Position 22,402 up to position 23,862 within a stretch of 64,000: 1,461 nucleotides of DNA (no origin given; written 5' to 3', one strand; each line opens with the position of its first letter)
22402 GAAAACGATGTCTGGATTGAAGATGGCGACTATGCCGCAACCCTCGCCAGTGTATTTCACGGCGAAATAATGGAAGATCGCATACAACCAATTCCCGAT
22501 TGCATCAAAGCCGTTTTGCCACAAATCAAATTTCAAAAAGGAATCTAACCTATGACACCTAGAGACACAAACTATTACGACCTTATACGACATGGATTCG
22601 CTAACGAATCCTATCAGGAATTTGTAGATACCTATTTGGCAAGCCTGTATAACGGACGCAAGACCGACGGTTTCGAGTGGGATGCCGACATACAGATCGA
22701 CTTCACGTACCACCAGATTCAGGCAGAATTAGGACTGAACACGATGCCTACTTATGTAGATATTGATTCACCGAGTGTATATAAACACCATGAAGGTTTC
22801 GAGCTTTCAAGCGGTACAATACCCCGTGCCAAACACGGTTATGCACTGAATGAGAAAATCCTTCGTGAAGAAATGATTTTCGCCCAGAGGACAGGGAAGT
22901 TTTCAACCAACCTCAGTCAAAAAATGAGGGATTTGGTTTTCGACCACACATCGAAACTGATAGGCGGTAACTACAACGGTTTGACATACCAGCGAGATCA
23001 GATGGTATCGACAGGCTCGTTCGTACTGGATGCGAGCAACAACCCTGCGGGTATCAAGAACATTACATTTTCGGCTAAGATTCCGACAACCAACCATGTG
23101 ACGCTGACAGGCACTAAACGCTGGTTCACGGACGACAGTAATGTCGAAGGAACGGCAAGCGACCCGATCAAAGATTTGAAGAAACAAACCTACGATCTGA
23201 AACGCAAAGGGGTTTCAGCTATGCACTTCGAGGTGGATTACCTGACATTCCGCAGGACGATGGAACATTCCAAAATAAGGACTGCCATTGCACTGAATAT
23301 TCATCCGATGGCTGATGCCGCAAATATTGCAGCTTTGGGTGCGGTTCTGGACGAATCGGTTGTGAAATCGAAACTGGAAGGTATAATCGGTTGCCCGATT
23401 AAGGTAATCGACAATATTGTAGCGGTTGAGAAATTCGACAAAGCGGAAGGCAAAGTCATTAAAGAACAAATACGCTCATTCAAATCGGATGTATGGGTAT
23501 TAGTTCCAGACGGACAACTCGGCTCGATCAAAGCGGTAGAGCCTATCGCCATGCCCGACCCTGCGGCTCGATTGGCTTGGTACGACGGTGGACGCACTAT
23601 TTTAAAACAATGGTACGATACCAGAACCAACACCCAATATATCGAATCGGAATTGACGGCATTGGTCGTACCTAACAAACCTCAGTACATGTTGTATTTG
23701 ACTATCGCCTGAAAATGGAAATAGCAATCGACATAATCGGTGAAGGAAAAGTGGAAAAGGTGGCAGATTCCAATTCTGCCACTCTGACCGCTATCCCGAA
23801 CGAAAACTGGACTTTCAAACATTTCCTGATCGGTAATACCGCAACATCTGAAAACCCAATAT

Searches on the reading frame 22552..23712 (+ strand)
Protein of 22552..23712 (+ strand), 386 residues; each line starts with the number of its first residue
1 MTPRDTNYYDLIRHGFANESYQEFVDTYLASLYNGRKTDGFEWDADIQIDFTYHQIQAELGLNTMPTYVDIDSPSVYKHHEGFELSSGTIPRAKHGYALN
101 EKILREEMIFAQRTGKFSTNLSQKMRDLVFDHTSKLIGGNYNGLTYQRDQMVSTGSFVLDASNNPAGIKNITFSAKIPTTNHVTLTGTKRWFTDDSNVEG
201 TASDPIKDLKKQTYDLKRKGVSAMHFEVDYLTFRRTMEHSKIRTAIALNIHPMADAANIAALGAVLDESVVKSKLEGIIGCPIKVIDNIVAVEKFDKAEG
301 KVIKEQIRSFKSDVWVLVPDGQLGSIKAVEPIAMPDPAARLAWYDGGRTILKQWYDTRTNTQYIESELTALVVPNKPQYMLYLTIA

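Call 7: search_protein_families(library=pfam, proteins=[window:22552-23712:+], max_evalue=0.001)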
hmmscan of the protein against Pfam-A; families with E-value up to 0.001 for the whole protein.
window:22552-23712:+ (386 aa): 1 family
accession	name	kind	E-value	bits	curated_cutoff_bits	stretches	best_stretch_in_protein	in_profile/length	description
PF03864.22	Phage_cap_E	-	4e-07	29.8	22.9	1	47-380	28-324/329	Phage major capsid protein E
